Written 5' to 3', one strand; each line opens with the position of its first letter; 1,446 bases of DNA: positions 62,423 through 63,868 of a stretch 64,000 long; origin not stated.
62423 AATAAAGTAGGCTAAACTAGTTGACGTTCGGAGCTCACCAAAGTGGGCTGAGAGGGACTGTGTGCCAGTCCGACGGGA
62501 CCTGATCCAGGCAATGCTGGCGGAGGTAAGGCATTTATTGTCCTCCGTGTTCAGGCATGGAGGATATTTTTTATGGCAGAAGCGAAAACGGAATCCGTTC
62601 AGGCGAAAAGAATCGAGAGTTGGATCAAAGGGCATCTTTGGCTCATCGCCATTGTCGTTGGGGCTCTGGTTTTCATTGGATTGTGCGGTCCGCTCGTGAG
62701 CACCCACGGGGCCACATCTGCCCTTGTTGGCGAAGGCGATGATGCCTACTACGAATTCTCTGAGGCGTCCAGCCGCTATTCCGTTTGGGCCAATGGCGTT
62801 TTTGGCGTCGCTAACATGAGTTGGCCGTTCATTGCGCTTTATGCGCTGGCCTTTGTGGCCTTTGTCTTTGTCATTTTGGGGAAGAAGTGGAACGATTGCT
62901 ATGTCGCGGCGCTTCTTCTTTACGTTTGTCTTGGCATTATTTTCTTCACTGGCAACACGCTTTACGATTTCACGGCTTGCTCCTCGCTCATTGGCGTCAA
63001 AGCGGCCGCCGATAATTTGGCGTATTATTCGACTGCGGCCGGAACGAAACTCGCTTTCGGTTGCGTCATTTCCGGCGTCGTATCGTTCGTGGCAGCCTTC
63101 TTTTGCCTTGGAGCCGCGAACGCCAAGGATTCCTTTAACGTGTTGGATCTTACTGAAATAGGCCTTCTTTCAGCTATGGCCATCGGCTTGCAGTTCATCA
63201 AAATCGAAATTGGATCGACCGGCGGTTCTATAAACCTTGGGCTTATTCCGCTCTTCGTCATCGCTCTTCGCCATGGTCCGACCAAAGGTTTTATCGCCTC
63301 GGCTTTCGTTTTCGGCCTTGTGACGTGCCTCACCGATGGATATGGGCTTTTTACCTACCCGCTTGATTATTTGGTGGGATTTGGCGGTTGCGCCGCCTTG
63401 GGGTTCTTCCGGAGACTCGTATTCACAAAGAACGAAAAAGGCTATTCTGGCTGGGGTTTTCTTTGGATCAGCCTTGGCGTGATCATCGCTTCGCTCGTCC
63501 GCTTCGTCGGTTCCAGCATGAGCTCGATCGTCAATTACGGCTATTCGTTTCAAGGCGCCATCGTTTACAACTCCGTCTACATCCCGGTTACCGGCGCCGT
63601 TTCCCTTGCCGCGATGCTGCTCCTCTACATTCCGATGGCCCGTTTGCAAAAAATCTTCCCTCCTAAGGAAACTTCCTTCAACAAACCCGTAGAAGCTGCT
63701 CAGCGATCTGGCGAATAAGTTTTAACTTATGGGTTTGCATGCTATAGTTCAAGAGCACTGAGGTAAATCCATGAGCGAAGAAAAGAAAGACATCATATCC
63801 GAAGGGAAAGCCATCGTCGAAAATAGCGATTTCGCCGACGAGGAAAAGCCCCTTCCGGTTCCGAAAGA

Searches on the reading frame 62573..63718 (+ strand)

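Call 112: search_protein_families(library=pfam, max_evalue=1e-8, proteins=[window:62573-63718:+])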
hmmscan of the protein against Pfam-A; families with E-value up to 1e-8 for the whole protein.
window:62573-63718:+ (381 aa): 1 family
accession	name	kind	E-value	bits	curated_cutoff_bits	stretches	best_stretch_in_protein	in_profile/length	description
PF09515.15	Thia_YuaJ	-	7.9e-18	65.6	25.8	1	193-357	1-174/177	Thiamine transporter protein (Thia_YuaJ)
